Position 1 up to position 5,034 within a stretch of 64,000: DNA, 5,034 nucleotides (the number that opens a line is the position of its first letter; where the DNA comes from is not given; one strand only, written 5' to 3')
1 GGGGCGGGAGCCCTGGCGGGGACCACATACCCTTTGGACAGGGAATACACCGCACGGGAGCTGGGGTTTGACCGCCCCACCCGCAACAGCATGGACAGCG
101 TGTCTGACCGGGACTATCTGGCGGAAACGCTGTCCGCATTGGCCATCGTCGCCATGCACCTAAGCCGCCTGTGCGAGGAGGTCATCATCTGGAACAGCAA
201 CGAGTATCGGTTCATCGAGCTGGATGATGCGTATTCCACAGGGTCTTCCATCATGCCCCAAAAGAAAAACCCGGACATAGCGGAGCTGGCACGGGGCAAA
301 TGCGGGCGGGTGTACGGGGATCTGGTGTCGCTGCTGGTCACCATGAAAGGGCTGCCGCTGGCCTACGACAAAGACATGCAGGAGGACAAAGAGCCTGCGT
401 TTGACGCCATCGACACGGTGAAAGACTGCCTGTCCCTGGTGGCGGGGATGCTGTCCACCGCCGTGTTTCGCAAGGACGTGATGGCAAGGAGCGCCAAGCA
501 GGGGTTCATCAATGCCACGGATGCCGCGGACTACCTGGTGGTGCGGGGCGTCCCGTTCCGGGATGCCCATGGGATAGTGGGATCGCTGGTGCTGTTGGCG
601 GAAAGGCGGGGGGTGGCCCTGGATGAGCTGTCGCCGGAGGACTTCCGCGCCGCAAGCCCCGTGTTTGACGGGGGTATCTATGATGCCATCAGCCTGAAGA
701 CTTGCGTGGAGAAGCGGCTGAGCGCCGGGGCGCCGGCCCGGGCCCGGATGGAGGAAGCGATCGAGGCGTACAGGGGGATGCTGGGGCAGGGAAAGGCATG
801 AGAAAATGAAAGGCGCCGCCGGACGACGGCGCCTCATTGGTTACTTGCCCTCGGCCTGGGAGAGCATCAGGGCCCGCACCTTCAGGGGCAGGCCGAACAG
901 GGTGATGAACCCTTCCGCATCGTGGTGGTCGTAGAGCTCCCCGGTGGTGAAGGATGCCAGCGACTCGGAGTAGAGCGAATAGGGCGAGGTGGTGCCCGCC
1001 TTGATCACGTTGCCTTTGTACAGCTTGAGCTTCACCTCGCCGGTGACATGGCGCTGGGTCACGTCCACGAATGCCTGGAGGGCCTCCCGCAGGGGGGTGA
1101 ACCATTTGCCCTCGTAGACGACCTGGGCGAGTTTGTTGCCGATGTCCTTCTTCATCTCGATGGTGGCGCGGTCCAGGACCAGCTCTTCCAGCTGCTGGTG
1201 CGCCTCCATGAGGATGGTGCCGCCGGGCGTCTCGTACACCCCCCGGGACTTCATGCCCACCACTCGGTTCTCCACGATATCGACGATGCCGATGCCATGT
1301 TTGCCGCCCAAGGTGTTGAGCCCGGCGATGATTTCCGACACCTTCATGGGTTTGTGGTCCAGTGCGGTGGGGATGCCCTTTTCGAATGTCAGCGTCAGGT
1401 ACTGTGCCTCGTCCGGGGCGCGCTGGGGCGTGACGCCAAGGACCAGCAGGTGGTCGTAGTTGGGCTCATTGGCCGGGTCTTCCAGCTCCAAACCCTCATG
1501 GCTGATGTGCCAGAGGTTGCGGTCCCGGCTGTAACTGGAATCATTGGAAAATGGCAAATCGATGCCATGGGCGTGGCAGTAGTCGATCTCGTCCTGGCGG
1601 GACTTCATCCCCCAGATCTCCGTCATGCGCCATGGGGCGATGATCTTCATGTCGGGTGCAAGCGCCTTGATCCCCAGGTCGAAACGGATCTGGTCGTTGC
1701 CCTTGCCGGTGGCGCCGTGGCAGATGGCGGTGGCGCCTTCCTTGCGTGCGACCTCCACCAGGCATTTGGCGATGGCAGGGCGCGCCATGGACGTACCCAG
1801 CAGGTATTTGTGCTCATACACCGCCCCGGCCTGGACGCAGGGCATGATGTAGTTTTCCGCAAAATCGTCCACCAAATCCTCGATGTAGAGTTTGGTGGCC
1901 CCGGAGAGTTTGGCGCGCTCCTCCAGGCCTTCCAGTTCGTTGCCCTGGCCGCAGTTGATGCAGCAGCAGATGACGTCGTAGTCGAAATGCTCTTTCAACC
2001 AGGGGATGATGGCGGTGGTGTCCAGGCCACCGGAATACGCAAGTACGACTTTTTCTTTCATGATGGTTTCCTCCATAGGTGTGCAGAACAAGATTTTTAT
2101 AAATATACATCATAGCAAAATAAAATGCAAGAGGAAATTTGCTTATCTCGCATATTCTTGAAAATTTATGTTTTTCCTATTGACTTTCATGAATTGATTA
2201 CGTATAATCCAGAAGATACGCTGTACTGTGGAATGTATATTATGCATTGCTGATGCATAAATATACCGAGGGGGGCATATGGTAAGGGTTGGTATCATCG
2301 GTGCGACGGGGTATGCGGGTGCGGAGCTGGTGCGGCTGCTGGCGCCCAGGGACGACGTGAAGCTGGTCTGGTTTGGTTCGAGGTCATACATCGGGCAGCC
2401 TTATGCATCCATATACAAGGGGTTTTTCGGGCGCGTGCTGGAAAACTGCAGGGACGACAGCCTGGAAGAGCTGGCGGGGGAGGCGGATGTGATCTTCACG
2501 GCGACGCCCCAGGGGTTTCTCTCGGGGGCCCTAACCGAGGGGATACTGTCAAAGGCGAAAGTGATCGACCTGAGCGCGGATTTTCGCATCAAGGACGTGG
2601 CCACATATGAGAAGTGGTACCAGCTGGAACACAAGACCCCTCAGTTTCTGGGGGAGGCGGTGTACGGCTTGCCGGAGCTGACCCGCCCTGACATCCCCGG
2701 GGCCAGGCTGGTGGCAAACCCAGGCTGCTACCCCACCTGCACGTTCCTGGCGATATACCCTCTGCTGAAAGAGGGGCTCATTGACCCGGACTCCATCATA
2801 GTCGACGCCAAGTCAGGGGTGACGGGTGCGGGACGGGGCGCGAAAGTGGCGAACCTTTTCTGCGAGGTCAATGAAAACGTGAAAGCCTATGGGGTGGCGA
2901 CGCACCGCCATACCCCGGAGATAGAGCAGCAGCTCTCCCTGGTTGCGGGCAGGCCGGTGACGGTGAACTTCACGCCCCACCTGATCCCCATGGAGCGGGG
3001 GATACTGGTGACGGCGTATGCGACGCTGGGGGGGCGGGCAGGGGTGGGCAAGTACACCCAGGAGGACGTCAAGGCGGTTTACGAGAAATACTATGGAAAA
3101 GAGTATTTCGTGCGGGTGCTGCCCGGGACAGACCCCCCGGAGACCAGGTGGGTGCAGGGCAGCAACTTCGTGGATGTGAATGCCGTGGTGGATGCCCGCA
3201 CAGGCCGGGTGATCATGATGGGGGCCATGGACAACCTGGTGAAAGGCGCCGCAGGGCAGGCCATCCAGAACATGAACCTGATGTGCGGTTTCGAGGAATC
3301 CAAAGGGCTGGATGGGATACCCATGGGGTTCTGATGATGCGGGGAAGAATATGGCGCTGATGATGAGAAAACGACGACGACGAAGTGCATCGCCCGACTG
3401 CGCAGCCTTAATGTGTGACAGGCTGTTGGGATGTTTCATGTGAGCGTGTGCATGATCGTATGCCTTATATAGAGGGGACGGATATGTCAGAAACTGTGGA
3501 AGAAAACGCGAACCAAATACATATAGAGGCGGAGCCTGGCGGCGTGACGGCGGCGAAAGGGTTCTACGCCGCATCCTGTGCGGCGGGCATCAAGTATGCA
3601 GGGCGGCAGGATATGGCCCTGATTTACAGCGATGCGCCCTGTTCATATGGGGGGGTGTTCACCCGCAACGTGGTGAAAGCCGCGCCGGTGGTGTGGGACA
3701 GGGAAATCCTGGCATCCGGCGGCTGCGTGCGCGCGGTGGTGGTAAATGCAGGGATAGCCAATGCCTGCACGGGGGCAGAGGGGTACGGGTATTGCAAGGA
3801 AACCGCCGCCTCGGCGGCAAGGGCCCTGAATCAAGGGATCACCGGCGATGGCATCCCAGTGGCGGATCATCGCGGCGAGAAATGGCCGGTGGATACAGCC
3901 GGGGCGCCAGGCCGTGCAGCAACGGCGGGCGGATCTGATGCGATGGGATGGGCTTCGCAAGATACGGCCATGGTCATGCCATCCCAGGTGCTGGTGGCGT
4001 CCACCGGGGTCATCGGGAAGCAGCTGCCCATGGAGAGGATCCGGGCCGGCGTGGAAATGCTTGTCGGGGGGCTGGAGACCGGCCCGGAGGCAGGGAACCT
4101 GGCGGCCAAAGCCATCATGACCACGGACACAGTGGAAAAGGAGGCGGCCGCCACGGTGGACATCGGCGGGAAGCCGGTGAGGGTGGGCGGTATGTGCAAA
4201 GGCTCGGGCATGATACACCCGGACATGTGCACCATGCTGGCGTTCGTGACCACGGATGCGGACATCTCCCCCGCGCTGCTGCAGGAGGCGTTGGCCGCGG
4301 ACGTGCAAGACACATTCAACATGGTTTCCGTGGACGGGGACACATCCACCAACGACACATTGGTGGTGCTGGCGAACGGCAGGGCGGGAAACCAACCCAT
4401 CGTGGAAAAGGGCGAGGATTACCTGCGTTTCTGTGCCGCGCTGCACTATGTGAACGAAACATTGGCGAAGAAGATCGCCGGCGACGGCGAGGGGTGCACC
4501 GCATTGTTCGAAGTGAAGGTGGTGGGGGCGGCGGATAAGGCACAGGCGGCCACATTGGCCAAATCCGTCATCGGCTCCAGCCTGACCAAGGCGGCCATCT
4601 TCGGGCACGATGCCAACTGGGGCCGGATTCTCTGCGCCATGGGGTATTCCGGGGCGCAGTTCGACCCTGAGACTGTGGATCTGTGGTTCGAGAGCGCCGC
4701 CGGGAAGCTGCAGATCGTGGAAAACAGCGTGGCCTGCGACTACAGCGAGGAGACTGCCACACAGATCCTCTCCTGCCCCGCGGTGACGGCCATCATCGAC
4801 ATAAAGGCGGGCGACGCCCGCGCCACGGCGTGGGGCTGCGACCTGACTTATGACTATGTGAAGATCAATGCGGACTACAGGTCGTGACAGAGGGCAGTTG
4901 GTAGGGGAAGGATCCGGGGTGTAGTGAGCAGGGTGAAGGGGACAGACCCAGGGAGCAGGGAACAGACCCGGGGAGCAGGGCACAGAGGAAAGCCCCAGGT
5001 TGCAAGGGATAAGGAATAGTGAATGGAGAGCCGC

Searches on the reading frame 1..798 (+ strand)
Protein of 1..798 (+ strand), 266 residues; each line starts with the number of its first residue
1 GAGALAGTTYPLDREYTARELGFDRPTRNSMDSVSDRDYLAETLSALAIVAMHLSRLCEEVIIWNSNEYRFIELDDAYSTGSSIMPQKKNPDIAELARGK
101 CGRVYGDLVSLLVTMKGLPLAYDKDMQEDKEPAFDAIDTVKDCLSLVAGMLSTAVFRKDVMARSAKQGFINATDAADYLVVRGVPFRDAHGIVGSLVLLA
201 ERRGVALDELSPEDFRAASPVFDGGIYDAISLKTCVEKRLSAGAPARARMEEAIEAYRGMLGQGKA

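Call 23: search_protein_families(library=pfam, proteins=[window:1-798:+])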
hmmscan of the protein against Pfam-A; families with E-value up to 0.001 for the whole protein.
window:1-798:+ (266 aa): 2 families
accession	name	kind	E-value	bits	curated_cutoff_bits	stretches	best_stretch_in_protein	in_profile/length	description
PF00206.25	Lyase_1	-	1.4e-31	110.5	27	1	1-106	199-312/312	Lyase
PF14698.11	ASL_C2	-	2.8e-25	89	27.3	1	169-237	1-69/69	Argininosuccinate lyase C-terminal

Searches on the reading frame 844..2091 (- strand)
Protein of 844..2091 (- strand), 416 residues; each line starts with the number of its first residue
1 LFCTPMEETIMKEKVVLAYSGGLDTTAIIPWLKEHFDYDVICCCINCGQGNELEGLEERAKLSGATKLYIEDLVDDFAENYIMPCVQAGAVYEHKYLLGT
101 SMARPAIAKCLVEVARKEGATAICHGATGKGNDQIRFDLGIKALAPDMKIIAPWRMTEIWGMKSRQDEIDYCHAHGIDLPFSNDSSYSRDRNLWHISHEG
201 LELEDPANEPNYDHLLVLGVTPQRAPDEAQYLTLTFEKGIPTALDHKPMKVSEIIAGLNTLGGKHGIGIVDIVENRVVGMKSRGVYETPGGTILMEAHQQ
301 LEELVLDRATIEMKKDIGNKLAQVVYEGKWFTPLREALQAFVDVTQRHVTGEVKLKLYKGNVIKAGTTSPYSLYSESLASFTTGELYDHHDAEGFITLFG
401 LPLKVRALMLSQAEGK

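Call 23: search_protein_families(library=pfam, proteins=[window:844-2091:-])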
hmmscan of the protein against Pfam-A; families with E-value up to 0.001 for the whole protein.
window:844-2091:- (416 aa): 2 families
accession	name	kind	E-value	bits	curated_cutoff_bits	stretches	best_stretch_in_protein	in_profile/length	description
PF20979.2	Arginosuc_syn_C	-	3.8e-75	252.7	27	1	187-405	1-218/219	Arginosuccinate synthase C-terminal domain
PF00764.25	Arginosuc_synth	-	5.1e-62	209.1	27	1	14-177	1-161/162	Arginosuccinate synthase N-terminal HUP domain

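Call 64: find_encoding_contigs(protein=window:844-2091:-, flank=10000, max_places=5)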
Protein window:844-2091:- (416 aa): no gene with exactly this product is on record in the collection.

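Call 67: find_encoding_contigs(protein=window:844-2061:-, flank=10000, max_places=5)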
Protein window:844-2061:- (406 aa): no gene with exactly this product is on record in the collection.

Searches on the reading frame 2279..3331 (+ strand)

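Call 23: search_protein_families(library=pfam, proteins=[window:2279-3331:+])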
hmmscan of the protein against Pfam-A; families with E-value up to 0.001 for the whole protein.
window:2279-3331:+ (351 aa): 3 families
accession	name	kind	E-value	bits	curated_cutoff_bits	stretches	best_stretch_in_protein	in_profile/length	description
PF22698.1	Semialdhyde_dhC_1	-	1.5e-62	210.7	27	1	150-319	1-165/165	Semialdehyde dehydrogenase, dimerisation domain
PF02774.23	Semialdhyde_dhC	-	6.4e-24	85.5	26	1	161-322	3-184/184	Semialdehyde dehydrogenase, dimerisation domain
PF01118.30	Semialdhyde_dh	-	8.8e-22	78.2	26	1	3-139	1-118/121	Semialdehyde dehydrogenase, NAD binding domain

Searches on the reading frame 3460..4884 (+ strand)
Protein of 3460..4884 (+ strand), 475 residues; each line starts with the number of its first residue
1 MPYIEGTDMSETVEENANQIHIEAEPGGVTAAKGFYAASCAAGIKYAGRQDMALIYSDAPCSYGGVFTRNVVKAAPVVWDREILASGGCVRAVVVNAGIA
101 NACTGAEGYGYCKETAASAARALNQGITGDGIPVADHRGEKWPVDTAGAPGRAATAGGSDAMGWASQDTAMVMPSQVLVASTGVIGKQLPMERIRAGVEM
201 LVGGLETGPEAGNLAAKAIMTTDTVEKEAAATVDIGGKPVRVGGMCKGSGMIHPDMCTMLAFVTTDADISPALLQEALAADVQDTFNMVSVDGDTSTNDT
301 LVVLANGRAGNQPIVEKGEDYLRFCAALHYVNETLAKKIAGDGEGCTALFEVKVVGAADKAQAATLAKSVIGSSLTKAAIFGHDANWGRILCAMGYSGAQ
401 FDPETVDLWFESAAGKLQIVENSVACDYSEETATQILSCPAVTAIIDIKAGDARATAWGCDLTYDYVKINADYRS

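Call 23: search_protein_families(library=pfam, proteins=[window:3460-4884:+])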
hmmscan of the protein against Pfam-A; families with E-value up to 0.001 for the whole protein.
window:3460-4884:+ (475 aa): 1 family
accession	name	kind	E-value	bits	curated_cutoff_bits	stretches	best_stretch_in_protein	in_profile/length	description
PF01960.23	ArgJ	-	8.3e-146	486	32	2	166-475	83-377/377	ArgJ family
